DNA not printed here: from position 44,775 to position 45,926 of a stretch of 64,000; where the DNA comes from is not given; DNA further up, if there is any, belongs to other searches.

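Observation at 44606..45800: Low-GC islet inserted at the 3' end of tRNA-Glu carrying a single DUF2971-like gene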

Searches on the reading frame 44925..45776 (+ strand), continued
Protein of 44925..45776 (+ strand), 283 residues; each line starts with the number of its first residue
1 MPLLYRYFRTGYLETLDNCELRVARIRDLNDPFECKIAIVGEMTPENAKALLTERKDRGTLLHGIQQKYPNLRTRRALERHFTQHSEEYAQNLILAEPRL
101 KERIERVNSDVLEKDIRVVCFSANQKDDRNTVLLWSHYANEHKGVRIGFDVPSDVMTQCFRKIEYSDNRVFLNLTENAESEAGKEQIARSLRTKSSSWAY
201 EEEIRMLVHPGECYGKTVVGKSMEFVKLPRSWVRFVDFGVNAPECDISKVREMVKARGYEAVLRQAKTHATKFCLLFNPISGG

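Call 53: search_dna_similar(query=window:44925-45776:+, collection=plasmids, mode=protein, max_evalue=0.001, max_rows=25)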
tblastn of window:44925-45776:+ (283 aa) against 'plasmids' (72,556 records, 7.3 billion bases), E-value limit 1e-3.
Records with a match: 57; places in all: 59; records where one place covers at least 80% of the query: 7.
Best place of each record, by identity: <60% 57.
By first word of the organism name: Vibrio 7; Klebsiella 6; Providencia 6; Pseudomonas 5; Burkholderia 4; Bacillus 2; Arcobacter 2; Raoultella 2; Methylocella 2; Pseudoalteromonas 1; and 20 more.
By predicted mobility (MOB-suite, as given by PLSDB): non-mobilizable 27; conjugative 26; mobilizable 4.
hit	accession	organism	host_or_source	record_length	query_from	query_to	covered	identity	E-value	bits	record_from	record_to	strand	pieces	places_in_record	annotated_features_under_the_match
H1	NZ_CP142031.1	Pseudoalteromonas sp. CuT4-3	whole organism,deep-sea sediment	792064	3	277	97%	25.5%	6e-12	73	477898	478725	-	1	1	DUF2971 domain-containing protein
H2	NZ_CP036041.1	Bacillus mycoides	cell culture,soil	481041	5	263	92%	24.6%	6e-7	58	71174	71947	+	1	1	DUF2971 domain-containing protein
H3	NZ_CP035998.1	Bacillus mycoides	cell culture,soil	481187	5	263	92%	24.6%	6e-7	58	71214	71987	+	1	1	DUF2971 domain-containing protein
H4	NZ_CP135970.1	Vibrio alginolyticus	Apostichopus japonicus,cell culture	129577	5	273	95%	22.8%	4e-8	62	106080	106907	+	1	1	DUF2971 domain-containing protein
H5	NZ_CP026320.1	Vibrio campbellii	culture,Bay of Bengal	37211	13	254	86%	25.3%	1e-7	60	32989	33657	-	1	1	DUF2971 domain-containing protein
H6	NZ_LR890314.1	Klebsiella oxytoca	Homo sapiens,rectal swab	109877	16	243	81%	25.1%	3e-5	52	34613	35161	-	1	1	DUF2971 domain-containing protein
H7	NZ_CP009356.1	Vibrio tubiashii ATCC 19109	Mercenaria mercenaria,Larvae from hard ...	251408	4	207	72%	27.9%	7e-7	58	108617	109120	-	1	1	DUF2971 domain-containing protein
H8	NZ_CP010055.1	Hymenobacter sp. DG25B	single cell,soil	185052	3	211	74%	26.8%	2e-8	62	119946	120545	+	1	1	DUF2971 domain-containing protein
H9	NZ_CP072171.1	Agrobacterium larrymoorei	Ficus benjamina,cell culture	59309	20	275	90%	20.9%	1e-4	50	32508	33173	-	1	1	DUF2971 domain-containing protein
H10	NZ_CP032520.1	Cupriavidus oxalaticus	cell culture,activated sludge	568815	2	207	73%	25.9%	2e-5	53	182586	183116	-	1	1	DUF2971 domain-containing protein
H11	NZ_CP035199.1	Klebsiella pneumoniae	Homo sapiens,stool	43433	5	211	73%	25.5%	9e-7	57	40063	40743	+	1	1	DUF2971 domain-containing protein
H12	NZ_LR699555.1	Paraburkholderia dioscoreae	-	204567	1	209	74%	25.2%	7e-4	49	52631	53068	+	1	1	DUF2971 domain-containing protein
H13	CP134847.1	Arcobacter sp. AZ-2023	food,chicken meat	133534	4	208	72%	25.6%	6e-5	52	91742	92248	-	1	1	DUF2971 domain-containing protein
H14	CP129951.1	Arcobacter sp. DSM 115972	animal,chicken meat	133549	4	208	72%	25.6%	6e-5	52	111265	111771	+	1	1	DUF2971 domain-containing protein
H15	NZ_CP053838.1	Aliarcobacter faecis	Cell culture,Human septic tank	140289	4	208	72%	25.6%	8e-5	51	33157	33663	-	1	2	DUF2971 domain-containing protein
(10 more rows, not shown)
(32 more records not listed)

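Call 54: search_dna_similar(query=window:44925-45776:+, collection=phages, mode=protein, max_evalue=0.001, max_rows=25)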
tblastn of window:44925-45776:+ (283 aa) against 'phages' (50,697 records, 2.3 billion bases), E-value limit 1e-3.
Records with a match: 8; places in all: 8; records where one place covers at least 80% of the query: 0.
Best place of each record, by identity: <60% 8.
By first word of the organism name: Vibrio 4; Pseudomonas 2; Escherichia 1; Bacteriophage 1.
By host as written in the record: - 2; Pseudomonas aeruginosa 2; Vibrio cyclitrophicus 10N.239.311.C11 2; Vibrio cyclitrophicus 10N.239.311.H11 1; Vibrio cyclitrophicus 1F273 1.
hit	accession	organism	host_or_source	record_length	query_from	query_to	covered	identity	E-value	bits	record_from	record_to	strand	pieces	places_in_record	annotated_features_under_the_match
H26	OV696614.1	Escherichia phage Cyrano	-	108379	3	208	73%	24.9%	3e-4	48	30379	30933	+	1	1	Hypothetical protein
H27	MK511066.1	Pseudomonas phage vB_Pae_BR319a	Pseudomonas aeruginosa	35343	118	273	55%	28.9%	7e-10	66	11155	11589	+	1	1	hypothetical protein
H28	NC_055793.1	Pseudomonas phage vB_Pae_BR319a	Pseudomonas aeruginosa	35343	118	273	55%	28.9%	7e-10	66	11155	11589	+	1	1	DUF2971 domain-containing protein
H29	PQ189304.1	Vibrio phage 10N.239.311.C11_PE003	Vibrio cyclitrophicus 10N.239.311.C11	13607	91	208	42%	28.8%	3e-4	48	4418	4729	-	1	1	hypothetical protein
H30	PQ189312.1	Vibrio phage 10N.239.311.H11_PE003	Vibrio cyclitrophicus 10N.239.311.H11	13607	91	208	42%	28.8%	3e-4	48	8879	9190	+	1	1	hypothetical protein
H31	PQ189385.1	Vibrio phage 1F273_PE003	Vibrio cyclitrophicus 1F273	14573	91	208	42%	28.8%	3e-4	48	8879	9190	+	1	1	hypothetical protein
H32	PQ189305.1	Vibrio phage 10N.239.311.C11_PE004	Vibrio cyclitrophicus 10N.239.311.C11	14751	91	208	42%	28.8%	3e-4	48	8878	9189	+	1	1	hypothetical protein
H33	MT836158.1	Bacteriophage sp.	human fecal samples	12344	98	208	39%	25.0%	4e-5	50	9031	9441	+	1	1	record has no annotation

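Call 64: search_protein_families(library=pfam, proteins=[L084:3073-3441:-, L084:1249-1668:+, L084:3-1247:+, L082:7012-7899:-, L082:8852-9601:-, L082:11076-11996:+], max_evalue=0.001)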
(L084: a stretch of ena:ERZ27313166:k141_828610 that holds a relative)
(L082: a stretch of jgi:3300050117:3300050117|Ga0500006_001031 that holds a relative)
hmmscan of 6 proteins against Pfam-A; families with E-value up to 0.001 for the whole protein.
L084:3073-3441:- (122 aa): 1 family
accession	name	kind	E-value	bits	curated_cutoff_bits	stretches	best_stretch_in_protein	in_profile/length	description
PF20213.3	DUF6573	-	1.7e-09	38.3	27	1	10-122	9-138/138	Family of unknown function (DUF6573)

L084:1249-1668:+ (139 aa): 0 families

L084:3-1247:+ (414 aa): 0 families

L082:7012-7899:- (295 aa): 1 family
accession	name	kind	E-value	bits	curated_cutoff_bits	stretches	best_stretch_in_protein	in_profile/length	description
PF14022.11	DUF4238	-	5.9e-28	98.5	27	1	25-254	2-241/281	Protein of unknown function (DUF4238)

L082:8852-9601:- (249 aa): 0 families

L082:11076-11996:+ (306 aa): 1 family
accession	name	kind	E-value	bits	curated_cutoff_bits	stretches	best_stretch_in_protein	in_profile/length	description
PF10463.15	Peptidase_U49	-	1.1e-13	51.8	23.9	1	60-249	6-195/202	Peptidase U49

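Call 65: search_protein_families(library=padloc, proteins=[L082:7012-7899:-, L082:8852-9601:-, L082:10222-11019:+, L082:11076-11996:+, L082:12062-12964:+, L082:13121-13711:+, L082:13838-15142:-, L084:3-1247:+, L084:1249-1668:+, L084:3073-3441:-], max_evalue=0.001)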
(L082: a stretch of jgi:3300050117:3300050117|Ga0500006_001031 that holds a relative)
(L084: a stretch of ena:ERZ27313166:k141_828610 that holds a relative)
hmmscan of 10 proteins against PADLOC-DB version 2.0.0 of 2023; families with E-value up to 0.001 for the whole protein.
L082:7012-7899:- (295 aa): 1 family
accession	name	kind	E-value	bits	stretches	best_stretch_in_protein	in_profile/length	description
PDLC03000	DUF4238-Pers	-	3.9e-05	21.3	0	24-129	6-115/309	-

L082:8852-9601:- (249 aa): 0 families

L082:10222-11019:+ (265 aa): 0 families

L082:11076-11996:+ (306 aa): 1 family
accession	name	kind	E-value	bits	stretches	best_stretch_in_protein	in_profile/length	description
PDLC02355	Lit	-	1.9e-47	159.9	1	2-291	1-286/290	Lit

L082:12062-12964:+ (300 aa): 0 families

L082:13121-13711:+ (196 aa): 0 families

L082:13838-15142:- (434 aa): 0 families

L084:3-1247:+ (414 aa): 0 families

L084:1249-1668:+ (139 aa): 0 families

L084:3073-3441:- (122 aa): 0 families

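Call 66: search_dna_similar(query=window:44925-45776:+, collection=plasmids, mode=protein, max_evalue=10, max_rows=60, rows=spread)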
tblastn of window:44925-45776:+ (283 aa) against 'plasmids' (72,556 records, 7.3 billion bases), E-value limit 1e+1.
Records with a match: 472; places in all: 476; records where one place covers at least 80% of the query: 16.
Best place of each record, by identity: <60% 472.
By first word of the organism name: Klebsiella 130; Enterobacter 86; Salmonella 41; Escherichia 40; Acinetobacter 33; Vibrio 24; Citrobacter 18; Yersinia 11; Rhizobium 9; Agrobacterium 6; and 38 more.
By predicted mobility (MOB-suite, as given by PLSDB): non-mobilizable 380; conjugative 72; mobilizable 20.
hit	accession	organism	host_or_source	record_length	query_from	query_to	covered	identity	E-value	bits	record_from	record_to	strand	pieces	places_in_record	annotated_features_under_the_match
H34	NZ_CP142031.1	Pseudoalteromonas sp. CuT4-3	whole organism,deep-sea sediment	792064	3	277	97%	25.5%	6e-12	73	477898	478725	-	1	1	DUF2971 domain-containing protein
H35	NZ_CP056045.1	Agrobacterium vitis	Vitis vinifera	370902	1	260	92%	22.1%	2e-1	41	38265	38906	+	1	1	DUF2971 domain-containing protein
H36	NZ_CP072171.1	Agrobacterium larrymoorei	Ficus benjamina,cell culture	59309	20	275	90%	20.9%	1e-4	50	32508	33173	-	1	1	DUF2971 domain-containing protein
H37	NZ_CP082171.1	Raoultella planticola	-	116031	16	210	69%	26.6%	5e-4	49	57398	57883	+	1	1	DUF2971 domain-containing protein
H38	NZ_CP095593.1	Providencia stuartii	Homo sapiens,Pure culture one microbial ...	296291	5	211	73%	24.9%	4e-9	64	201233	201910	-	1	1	DUF2971 domain-containing protein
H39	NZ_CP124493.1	Escherichia coli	environmental: river near WWTP effluent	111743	3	208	73%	24.9%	9e-4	48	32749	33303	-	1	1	DUF2971 domain-containing protein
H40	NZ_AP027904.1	Escherichia coli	-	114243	3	208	73%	24.9%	1e-3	48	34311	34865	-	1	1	DUF2971 domain-containing protein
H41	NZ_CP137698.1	Escherichia coli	whole organism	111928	3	207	72%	25.0%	7e-4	49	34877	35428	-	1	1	DUF2971 domain-containing protein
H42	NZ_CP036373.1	Klebsiella pneumoniae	Homo sapiens,Culture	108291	16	210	69%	25.9%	5e-3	46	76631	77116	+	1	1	DUF2971 domain-containing protein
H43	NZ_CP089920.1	Rahnella victoriana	single cell,soil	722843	4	213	74%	23.8%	5e-3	46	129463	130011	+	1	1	DUF2971 domain-containing protein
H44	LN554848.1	Aliivibrio wodanis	-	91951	13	244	82%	21.3%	4e-2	43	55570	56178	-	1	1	putative uncharacterized protein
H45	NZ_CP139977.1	Janthinobacterium lividum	-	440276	16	207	68%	24.3%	4e-2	43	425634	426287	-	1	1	DUF2971 domain-containing protein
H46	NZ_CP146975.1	Photobacterium damselae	Penaeus japonicus,shrimp farm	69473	119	262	51%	30.6%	7e-5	52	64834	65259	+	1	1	DUF2971 domain-containing protein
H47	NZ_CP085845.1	Vibrio diabolicus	Mactra veneriformis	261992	113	259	52%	25.3%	1e-1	42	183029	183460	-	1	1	DUF2971 domain-containing protein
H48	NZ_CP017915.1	Vibrio alginolyticus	Syngnathus typhle,whole organism,Kiel ...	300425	113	259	52%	25.3%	1e-1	42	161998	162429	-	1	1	DUF2971 domain-containing protein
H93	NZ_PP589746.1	Lactococcus sp.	Bacterial culture,Dairy environment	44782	116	208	33%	20.0%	7e+0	36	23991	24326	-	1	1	DUF2971 domain-containing protein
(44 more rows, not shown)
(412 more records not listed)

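Call 67: get_annotated_region(hit=H93, flank=3000)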
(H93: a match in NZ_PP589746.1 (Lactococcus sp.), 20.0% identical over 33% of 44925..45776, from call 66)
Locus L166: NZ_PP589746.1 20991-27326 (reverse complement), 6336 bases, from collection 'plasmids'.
description: Lactococcus sp. strain UCCL641 plasmid pUCCL641D, complete sequence
organism: Lactococcus sp. (NCBI taxid 44273)
taxonomy: Bacteria; Bacillota; Bacilli; Lactobacillales; Streptococcaceae; Lactococcus; Lactococcus sp.
host: -; source: Bacterial culture,Dairy environment; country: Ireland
typing (MOB-suite, as given by PLSDB): conjugative; replicon rep_cluster_664; relaxase MOBQ; mating-pair formation MPF_T
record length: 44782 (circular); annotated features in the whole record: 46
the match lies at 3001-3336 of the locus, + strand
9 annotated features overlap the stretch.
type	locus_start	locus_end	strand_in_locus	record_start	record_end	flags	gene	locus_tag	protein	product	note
CDS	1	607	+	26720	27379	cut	-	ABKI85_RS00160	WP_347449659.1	type II restriction endonuclease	-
CDS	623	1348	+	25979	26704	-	-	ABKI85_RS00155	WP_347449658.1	hypothetical protein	-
CDS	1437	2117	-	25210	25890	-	-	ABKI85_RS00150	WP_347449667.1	IS6-like element ISS1S family transposase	GO:0006313 - DNA transposition [Evidence IEA]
CDS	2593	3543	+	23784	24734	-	-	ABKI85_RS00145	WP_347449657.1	DUF2971 domain-containing protein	-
CDS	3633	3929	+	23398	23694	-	-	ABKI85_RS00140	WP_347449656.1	AAA family ATPase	-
CDS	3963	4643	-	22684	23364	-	-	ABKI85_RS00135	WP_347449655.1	IS6 family transposase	-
CDS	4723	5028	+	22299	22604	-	-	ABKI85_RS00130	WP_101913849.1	selenium binding protein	-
CDS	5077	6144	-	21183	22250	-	-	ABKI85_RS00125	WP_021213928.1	ArdC-like ssDNA-binding domain-containing protein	-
CDS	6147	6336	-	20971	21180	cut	-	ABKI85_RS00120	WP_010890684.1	hypothetical protein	-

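Call 70: search_protein_families(library=padloc, proteins=[L166:2593-3543:+], max_evalue=0.01)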
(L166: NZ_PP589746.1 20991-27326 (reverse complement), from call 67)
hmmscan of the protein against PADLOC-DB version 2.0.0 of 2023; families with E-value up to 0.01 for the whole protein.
L166:2593-3543:+ (316 aa): 4 families
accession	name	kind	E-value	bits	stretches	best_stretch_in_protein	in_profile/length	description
PDLC04990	PDC-S31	-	5.3e-33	112.9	2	129-304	102-254/259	-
PDLC04991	PDC-S31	-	4.8e-28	96.3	2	66-194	2-116/208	-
PDLC04992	PDC-S31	-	3.1e-25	87.2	1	91-293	1-203/220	-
PDLC04994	PDC-S31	-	8.8e-21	72.5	2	122-303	106-268/273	-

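Call 80: fold_search(model_id=the predicted structure, library=viral)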
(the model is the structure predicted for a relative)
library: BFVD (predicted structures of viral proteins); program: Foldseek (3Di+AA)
matches with E <= 10: 234; with E <= 0.001: 0
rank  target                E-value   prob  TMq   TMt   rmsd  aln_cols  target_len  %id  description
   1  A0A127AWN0            1.2e-02  0.82  0.25  0.33  20.7       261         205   10  Uncharacterized protein [Bacillus phage SP-15]
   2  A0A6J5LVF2            1.7e-02  0.87  0.26  0.26   8.1       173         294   10  Uncharacterized protein [uncultured Caudovirales phage]
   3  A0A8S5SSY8            1.7e-02  0.60  0.24  0.14   8.0       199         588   10  Minor capsid protein [Siphoviridae sp. ctv838]
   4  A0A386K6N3            3.4e-02  0.99  0.35  0.35  10.0       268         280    7  Uncharacterized protein [Dickeya phage vB_DsoM_JA11]
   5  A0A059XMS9            2.2e-01  0.16  0.13  0.07  14.4       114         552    8  Outer capsid protein VP2 (Fragment) [Tribec virus]
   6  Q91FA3                4.3e-01  0.16  0.19  0.26   9.2       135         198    9  Uncharacterized protein 422L [Invertebrate iridescent virus 6]
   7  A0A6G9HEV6            4.5e-01  0.07  0.09  0.15  11.1        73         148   14  Uncharacterized protein [Dikerogammarus haemobaphes virus 1]
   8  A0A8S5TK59            5.4e-01  0.69  0.14  0.47   2.9        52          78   13  Uncharacterized protein [Siphoviridae sp. ctwQT14]
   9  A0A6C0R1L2            7.8e-01  0.18  0.13  0.39   7.9        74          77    8  Uncharacterized protein [Alteromonas phage vB_AmeM_PT11-V22]
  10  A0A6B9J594            7.8e-01  0.09  0.14  0.23  10.6       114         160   14  Uncharacterized protein [Vibrio phage vB_VchM_Kuja]
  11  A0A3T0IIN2            9.9e-01  0.07  0.09  0.25   9.5        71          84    7  Uncharacterized protein [Vibrio virus vB_VspP_SBP1]
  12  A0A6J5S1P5            9.9e-01  0.03  0.13  0.10  15.9       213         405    7  Exodeoxyribonuclease 8, PDDEXK-like domain containing protein [uncultured Caudovirales phage]
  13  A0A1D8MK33            1.0e+00  0.06  0.11  0.08  11.0        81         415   12  ATP-dependent helicase Rep [uncultured virus]
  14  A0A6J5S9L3            1.0e+00  0.05  0.11  0.12  14.0       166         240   10  DUF2786 domain-containing protein [uncultured Caudovirales phage]
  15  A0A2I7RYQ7            1.1e+00  0.05  0.08  0.16  14.4       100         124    9  (no name in the UniProt tables at hand)
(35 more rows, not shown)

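Call 84: find_encoding_contigs(protein=P0016, flank=7000, max_places=1)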
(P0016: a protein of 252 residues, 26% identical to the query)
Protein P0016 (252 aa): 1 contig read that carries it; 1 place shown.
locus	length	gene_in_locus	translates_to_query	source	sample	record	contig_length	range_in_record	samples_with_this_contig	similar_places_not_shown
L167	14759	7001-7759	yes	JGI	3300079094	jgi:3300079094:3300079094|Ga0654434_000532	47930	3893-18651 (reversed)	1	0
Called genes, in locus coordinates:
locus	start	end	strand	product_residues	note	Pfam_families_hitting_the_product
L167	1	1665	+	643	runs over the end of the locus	PF07696:7TMR-DISMED2, PF07695:7TMR-DISM_7TM, PF00990:GGDEF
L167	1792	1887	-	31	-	-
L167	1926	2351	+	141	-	PF00334:NDK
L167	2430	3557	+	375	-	PF21016:RlmN_N, PF04055:Radical_SAM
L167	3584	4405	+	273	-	PF13431:TPR_17 (faint), PF13424:TPR_12 (faint), PF14559:TPR_19 (faint), PF13432:TPR_16 (faint), PF00515:TPR_1 (faint), PF07719:TPR_2 (weak), PF13181:TPR_8 (faint), PF13414:TPR_11 (weak), +1 more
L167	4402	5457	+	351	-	PF12844:HTH_19 (weak), PF13413:HTH_25, PF13464:RodZ_C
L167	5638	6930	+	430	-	PF04551:GcpE, PF26540:GcpE_C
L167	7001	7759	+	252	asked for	PF11185:DUF2971 (weak)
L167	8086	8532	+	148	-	PF01230:HIT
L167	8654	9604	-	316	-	PF00030:Crystall, PF05433:Rick_17kDa_Anti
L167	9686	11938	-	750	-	PF01734:Patatin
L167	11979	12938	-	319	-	PF03401:TctC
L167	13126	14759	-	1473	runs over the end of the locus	PF00041:fn3 (weak), PF16640:Big_3_5, PF18998:Flg_new_2, PF07452:CHRD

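Call 85: find_encoding_contigs(protein=P0050, flank=7000, max_places=1)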
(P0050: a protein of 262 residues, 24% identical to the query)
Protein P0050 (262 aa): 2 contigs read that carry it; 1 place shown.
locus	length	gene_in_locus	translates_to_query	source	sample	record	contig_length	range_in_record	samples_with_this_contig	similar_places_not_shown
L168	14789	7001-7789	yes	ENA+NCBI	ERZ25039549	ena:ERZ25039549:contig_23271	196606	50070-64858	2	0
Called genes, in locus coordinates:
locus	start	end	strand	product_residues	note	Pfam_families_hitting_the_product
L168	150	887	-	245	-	PF02275:CBAH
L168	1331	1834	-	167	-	-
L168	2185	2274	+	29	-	PF08042:PqqA (weak)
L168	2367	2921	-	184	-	-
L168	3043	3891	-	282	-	PF00106:adh_short, PF08659:KR, PF13561:adh_short_C2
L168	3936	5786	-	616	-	PF00890:FAD_binding_2, PF07992:Pyr_redox_2 (faint), PF02910:Succ_DH_flav_C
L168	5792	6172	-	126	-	PF01127:Sdh_cyt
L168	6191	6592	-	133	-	PF01127:Sdh_cyt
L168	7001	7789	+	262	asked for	PF11185:DUF2971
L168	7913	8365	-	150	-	PF19315:MC_hydratase (weak)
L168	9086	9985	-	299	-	PF03328:HpcH_HpaI, PF15617:C-C_Bond_Lyase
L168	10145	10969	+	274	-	PF08543:Phos_pyr_kin, PF00294:PfkB (weak)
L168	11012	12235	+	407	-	PF06965:Na_H_antiport_1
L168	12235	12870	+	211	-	PF00484:Pro_CA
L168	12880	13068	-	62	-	-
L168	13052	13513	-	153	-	PF08534:Redoxin, PF00085:Thioredoxin (weak)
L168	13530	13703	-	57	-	PF04995:CcmD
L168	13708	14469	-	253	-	PF01578:Cytochrom_C_asm, PF27518:CcmC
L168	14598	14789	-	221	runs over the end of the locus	PF03379:CcmB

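Call 86: find_encoding_contigs(protein=P0119, flank=7000, max_places=1)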
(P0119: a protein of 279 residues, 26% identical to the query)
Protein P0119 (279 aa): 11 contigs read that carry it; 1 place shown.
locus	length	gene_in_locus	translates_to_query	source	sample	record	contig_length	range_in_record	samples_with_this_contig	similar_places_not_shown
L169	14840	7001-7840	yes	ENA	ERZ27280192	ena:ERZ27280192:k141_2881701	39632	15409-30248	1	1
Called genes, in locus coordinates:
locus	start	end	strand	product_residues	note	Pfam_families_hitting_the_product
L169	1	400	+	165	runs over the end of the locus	PF07310:PAS_5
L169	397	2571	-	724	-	PF06808:DctM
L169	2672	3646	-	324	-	PF16868:NMT1_3, PF09084:NMT1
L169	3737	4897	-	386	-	PF04339:FemAB_like, PF13480:Acetyltransf_6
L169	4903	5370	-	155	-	PF14588:YjgF_endoribonc, PF01042:Ribonuc_L-PSP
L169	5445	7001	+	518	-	PF01935:DUF87 (weak), PF05872:HerA_C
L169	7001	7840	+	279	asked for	PF11185:DUF2971 (weak)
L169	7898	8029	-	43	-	-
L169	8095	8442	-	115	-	PF03692:CxxCxxCC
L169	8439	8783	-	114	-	-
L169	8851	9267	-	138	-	-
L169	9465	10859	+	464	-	PF00202:Aminotran_3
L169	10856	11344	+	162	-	PF14196:ATC_hydrolase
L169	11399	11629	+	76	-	-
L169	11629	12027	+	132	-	PF01850:PIN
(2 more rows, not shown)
